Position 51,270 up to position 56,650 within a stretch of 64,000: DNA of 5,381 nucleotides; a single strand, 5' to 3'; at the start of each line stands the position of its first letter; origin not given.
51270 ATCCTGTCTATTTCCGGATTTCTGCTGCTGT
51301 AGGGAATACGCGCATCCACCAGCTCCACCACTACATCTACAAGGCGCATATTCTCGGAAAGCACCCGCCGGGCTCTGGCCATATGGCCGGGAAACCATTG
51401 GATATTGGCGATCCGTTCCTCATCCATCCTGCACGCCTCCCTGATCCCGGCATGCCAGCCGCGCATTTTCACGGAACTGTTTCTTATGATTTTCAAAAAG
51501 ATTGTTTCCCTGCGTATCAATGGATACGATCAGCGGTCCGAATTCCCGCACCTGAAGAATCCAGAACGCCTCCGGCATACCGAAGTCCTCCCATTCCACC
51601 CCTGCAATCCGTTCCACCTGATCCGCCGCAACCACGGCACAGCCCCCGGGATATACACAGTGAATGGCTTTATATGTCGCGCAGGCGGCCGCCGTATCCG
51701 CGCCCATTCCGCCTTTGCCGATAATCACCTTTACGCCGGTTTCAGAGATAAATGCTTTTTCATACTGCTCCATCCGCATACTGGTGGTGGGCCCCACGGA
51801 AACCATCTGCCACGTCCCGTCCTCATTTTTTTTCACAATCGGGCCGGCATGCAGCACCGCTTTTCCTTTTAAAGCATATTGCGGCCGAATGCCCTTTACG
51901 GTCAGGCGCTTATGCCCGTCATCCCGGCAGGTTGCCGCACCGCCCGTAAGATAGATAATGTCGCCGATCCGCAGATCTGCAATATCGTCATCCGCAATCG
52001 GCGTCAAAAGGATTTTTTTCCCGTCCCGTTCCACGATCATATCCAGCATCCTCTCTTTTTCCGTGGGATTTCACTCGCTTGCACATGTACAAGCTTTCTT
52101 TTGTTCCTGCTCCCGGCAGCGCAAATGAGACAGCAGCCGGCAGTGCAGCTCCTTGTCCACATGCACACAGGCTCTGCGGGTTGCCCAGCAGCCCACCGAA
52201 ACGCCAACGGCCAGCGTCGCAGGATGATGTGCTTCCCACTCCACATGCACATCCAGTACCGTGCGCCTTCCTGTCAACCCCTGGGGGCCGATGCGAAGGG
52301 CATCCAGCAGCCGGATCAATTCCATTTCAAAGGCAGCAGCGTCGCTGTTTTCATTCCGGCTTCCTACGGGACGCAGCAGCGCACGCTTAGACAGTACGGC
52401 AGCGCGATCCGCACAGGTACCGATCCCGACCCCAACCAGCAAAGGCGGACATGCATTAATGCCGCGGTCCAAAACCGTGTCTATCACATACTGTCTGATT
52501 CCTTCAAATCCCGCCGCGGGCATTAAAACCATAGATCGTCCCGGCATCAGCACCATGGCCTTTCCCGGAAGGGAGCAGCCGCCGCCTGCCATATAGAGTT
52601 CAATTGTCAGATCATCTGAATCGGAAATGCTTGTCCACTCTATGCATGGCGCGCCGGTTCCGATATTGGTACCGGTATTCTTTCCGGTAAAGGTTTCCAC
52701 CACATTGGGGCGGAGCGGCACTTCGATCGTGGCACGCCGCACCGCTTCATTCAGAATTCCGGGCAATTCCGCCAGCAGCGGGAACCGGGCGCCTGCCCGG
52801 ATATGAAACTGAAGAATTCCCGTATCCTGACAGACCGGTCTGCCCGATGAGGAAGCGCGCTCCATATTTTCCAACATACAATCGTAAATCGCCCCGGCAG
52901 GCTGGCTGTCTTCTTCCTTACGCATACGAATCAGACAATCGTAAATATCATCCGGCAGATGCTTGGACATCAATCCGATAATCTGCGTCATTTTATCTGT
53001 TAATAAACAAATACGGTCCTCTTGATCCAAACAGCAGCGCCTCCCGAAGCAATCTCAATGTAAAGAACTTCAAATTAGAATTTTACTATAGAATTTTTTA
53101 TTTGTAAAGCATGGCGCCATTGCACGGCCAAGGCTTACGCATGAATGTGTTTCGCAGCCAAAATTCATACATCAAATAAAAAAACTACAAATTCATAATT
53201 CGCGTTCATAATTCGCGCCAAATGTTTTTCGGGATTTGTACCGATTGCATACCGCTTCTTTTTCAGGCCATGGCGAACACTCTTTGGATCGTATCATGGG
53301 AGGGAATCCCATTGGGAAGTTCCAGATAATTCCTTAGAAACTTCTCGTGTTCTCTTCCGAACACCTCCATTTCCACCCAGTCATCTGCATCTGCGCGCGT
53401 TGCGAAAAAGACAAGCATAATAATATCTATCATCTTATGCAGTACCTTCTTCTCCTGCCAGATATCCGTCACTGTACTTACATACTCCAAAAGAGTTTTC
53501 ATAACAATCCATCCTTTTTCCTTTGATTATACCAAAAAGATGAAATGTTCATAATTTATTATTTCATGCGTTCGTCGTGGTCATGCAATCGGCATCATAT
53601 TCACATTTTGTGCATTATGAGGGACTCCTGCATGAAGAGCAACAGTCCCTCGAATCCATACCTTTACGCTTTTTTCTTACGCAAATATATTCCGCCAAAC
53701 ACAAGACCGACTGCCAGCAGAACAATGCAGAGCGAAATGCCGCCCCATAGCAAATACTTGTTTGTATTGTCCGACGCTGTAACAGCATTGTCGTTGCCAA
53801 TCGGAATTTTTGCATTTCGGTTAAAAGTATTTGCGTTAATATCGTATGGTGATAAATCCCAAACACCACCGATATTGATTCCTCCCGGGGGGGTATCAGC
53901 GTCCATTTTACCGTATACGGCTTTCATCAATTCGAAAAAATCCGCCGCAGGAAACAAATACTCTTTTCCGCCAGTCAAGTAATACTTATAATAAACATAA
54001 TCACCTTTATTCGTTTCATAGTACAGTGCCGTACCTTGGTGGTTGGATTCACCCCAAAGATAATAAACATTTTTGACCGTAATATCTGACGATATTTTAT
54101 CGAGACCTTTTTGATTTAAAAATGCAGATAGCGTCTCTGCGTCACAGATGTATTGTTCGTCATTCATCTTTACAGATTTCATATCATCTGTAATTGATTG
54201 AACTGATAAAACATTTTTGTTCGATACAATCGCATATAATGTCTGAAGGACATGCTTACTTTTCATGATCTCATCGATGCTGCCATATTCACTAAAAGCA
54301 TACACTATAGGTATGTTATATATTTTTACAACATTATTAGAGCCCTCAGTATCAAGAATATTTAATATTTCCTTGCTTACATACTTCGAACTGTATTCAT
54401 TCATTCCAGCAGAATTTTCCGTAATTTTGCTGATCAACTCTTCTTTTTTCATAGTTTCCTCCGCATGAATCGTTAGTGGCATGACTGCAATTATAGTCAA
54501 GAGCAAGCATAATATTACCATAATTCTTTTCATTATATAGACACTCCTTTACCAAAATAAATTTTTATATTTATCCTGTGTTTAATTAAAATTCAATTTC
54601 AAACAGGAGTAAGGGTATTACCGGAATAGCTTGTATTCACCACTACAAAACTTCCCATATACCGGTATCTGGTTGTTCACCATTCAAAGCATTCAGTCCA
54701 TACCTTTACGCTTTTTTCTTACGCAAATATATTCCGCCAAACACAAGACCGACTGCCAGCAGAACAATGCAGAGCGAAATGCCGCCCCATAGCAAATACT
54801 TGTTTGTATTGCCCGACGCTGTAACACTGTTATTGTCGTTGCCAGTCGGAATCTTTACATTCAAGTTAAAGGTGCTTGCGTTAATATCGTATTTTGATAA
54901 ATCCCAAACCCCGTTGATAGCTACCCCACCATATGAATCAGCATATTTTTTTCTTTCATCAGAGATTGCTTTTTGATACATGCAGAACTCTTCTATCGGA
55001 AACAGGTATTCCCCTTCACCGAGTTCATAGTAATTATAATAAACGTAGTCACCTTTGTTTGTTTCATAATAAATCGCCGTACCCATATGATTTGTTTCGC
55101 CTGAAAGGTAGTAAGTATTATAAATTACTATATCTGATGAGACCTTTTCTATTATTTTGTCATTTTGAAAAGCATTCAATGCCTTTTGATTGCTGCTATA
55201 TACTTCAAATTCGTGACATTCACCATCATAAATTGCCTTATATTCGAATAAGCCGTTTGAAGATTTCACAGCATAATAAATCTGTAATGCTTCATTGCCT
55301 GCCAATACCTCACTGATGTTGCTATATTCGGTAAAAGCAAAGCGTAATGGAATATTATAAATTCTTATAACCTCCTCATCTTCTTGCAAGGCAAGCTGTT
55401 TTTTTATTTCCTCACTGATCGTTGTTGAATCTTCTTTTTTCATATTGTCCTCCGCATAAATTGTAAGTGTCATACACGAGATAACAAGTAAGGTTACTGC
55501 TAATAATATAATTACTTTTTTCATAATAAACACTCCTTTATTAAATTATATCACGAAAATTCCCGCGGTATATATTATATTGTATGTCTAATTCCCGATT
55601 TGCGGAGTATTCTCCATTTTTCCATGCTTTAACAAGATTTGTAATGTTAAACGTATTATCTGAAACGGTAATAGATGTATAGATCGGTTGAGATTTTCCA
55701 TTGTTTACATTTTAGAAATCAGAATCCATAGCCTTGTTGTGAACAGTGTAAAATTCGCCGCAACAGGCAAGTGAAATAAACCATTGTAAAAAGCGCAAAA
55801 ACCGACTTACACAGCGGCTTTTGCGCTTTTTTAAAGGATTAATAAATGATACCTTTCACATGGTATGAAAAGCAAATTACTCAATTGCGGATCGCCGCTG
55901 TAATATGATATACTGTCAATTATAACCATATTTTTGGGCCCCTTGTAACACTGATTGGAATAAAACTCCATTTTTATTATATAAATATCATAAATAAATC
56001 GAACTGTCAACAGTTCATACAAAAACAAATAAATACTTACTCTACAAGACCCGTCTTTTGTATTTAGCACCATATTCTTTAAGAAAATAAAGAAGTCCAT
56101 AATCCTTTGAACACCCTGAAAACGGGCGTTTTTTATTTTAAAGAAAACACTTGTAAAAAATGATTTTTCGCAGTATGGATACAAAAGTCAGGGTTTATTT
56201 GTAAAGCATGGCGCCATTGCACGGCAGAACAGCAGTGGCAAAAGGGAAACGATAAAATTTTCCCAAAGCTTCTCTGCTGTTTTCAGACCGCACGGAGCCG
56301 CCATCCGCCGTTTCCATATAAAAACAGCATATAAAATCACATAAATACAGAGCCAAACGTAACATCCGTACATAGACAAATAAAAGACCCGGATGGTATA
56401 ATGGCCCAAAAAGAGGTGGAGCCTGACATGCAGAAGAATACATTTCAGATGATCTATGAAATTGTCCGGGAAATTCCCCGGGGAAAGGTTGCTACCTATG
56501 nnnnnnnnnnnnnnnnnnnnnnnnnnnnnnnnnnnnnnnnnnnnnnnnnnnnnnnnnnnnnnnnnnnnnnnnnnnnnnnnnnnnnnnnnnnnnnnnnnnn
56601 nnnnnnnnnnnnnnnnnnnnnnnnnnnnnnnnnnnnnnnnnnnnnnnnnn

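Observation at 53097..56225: AT-rich ~3.1 kb islet bounded by a perfect 32-bp direct repeat, carrying an ISAs1 transposase remnant and two paralogous secreted proteins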

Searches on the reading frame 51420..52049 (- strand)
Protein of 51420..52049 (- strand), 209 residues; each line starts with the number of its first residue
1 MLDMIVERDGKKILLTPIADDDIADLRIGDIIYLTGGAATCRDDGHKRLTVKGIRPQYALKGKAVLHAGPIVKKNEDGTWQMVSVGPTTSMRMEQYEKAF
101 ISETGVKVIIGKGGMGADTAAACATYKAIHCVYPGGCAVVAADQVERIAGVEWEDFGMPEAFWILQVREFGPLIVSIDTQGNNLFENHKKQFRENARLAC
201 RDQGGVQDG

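Call 6: search_protein_families(library=pfam, proteins=[window:51420-52049:-], max_evalue=0.01)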
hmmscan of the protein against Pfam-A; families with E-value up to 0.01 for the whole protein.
window:51420-52049:- (209 aa): 1 family
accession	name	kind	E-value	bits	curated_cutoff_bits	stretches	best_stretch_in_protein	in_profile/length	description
PF05683.17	Fumerase_C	-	4.6e-38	131.1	22.2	1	10-187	26-204/205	Fumarase C-terminus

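Call 79: find_encoding_contigs(protein=window:51420-52040:-, flank=9000, max_places=10)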
Protein window:51420-52040:- (206 aa): 23 contigs read that carry it; 10 places shown.
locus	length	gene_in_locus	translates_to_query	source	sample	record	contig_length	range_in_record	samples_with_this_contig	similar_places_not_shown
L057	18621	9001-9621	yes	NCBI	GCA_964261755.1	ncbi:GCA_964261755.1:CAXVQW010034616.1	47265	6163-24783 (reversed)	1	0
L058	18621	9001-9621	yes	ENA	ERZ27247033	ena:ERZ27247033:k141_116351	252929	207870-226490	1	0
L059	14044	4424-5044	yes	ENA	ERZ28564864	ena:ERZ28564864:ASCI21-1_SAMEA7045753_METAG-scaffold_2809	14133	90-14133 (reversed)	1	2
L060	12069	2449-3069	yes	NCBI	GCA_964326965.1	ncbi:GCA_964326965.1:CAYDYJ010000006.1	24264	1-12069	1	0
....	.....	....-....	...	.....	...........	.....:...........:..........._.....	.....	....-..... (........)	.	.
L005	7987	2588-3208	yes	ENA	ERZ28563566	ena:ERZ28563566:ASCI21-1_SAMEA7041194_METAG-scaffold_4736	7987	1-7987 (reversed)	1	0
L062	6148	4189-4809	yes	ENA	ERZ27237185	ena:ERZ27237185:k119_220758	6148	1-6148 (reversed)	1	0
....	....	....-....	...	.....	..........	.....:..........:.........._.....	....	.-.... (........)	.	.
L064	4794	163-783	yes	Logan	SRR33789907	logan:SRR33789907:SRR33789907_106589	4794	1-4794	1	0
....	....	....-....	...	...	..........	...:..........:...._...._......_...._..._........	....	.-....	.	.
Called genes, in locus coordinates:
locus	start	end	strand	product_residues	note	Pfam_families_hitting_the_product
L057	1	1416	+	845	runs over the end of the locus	PF12704:MacB_PCD, PF02687:FtsX, PF12704:MacB_PCD (weak), PF02687:FtsX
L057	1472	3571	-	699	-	PF17389:Bac_rhamnosid6H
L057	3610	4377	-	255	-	PF01416:PseudoU_synth_1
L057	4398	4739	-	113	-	PF01035:DNA_binding_1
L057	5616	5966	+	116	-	-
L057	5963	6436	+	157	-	-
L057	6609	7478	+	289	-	-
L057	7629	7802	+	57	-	PF13808:DDE_Tnp_1_assoc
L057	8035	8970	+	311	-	PF05681:Fumerase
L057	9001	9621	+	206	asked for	PF05683:Fumerase_C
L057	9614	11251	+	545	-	PF03193:RsgA_GTPase (faint), PF01926:MMR_HSR1, PF02421:FeoB_N (weak), PF01351:RNase_HII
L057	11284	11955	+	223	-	PF02254:TrkA_N, PF02080:TrkA_C (weak)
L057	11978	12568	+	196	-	PF00009:GTP_EFTU (faint), PF01926:MMR_HSR1, PF02421:FeoB_N, PF03193:RsgA_GTPase (faint), PF00350:Dynamin_N (faint)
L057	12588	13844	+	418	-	PF00278:Orn_DAP_Arg_deC, PF02784:Orn_Arg_deC_N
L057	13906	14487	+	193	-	PF07883:Cupin_2, PF02311:AraC_binding (weak)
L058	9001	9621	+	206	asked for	PF05683:Fumerase_C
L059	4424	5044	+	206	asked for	PF05683:Fumerase_C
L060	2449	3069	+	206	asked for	PF05683:Fumerase_C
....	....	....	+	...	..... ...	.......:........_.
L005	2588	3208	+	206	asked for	PF05683:Fumerase_C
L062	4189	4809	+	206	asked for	PF05683:Fumerase_C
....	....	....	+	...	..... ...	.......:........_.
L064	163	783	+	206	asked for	PF05683:Fumerase_C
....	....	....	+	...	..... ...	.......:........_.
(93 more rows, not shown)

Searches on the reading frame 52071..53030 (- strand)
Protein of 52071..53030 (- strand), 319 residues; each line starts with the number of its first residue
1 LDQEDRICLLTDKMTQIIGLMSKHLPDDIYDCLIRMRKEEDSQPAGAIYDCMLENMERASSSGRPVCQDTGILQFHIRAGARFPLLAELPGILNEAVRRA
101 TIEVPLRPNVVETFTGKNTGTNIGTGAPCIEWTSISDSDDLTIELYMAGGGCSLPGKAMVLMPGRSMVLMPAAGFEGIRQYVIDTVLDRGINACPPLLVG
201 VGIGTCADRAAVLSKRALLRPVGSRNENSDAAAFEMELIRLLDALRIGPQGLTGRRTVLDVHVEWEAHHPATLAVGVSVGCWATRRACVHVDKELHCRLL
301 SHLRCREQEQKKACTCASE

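Call 6: search_protein_families(library=pfam, proteins=[window:52071-53030:-], max_evalue=0.01)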
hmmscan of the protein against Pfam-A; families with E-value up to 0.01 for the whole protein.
window:52071-53030:- (319 aa): 1 family
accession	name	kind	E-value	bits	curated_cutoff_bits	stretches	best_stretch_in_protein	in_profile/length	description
PF05681.19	Fumerase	-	1.2e-75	254.7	25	1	12-288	2-268/270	Fumarate hydratase (Fumerase)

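Call 26: find_related_loci(query=window:52071-53003:-, collection=genome_contigs, flank=6000)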
Query window:52071-53003:- (310 aa) in genome_contigs; peptide patterns used: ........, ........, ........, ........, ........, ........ (x = any residue, [..] = any of these).
120 stretches matched a pattern; 12 encode a relative of the query (tblastn E <= 1e-3); 12 distinct loci.
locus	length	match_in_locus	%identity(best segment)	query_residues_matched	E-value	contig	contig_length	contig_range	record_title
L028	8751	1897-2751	51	1-293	6e-97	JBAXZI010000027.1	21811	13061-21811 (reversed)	MAG: Clostridia bacterium isolate SO_2016_CLC_T1_39 scaffold01459_PH3_Jul14_2016, whole genome shotgun sequence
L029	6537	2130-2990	50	1-295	2e-92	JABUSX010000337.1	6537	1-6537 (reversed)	MAG: Eubacterium sp. isolate MAG24 c_000000006454, whole genome shotgun sequence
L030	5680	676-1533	49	5-299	2e-88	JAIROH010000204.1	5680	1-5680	MAG: Treponema sp. isolate Cd354_bin69 k119_2184767, whole genome shotgun sequence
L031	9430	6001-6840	50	5-293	3e-88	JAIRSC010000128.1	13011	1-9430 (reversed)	MAG: Treponema sp. isolate Ct408_bin151 k119_3610921, whole genome shotgun sequence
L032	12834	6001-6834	48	1-287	5e-88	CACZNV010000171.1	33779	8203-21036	MAG: uncultured Ruminococcus sp. isolate RUG12790 genome assembly, contig: RUG12790_asm_171, whole genome shotgun sequen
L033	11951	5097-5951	48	1-293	3e-87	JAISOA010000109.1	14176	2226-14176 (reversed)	MAG: Spirochaetaceae bacterium isolate Iy174_bin21 k119_692034, whole genome shotgun sequence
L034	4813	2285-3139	46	1-293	1e-86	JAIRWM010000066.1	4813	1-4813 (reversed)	MAG: Treponema sp. isolate Gsp477_bin110 k119_308511, whole genome shotgun sequence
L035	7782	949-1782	48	8-293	1e-81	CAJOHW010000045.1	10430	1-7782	uncultured Oscillibacter sp. isolate Red_deer_4_mag_151 genome assembly, contig: scaffold_10713, whole genome shotgun se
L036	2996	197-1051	48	1-293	9e-83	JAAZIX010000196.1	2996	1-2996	MAG: Clostridiaceae bacterium isolate AS21ysBPME_159 198289_AS21, whole genome shotgun sequence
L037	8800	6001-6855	48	1-293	3e-80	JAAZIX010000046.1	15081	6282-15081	MAG: Clostridiaceae bacterium isolate AS21ysBPME_159 52363_AS21, whole genome shotgun sequence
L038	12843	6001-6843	43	5-293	4e-72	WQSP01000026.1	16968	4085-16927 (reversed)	MAG: Treponema sp. isolate Co191P3bin15 JGI24695J34938_10001889, whole genome shotgun sequence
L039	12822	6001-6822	48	5-287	4e-85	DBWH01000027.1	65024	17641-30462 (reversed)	MAG TPA_asm: Mageeibacillus sp. UBA1243 UBA1243_contig_136247, whole genome shotgun sequence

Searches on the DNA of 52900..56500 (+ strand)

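Call 16: search_rna_families(source=window, start=52900, end=56500, threshold=evalue, max_evalue=1)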
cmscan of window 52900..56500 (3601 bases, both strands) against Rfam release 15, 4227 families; matches with E-value up to 1: 1.
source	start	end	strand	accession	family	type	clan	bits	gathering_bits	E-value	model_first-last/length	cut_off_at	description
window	55790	55845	-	RF02503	Atu_C9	Gene; sRNA;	-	14.4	40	0.9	147-192/192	no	Rhizobiales sRNA Atu_C9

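Call 35: search_dna_similar(query=window:53129-56193:+, collection=plasmids, mode=distant, max_rows=15)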
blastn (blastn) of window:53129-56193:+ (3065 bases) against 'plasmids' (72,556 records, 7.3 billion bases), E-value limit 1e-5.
No match.

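Call 36: search_dna_similar(query=window:53129-56193:+, collection=phages, mode=distant, max_rows=15)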
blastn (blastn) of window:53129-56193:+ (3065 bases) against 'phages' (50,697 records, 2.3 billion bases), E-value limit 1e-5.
No match.
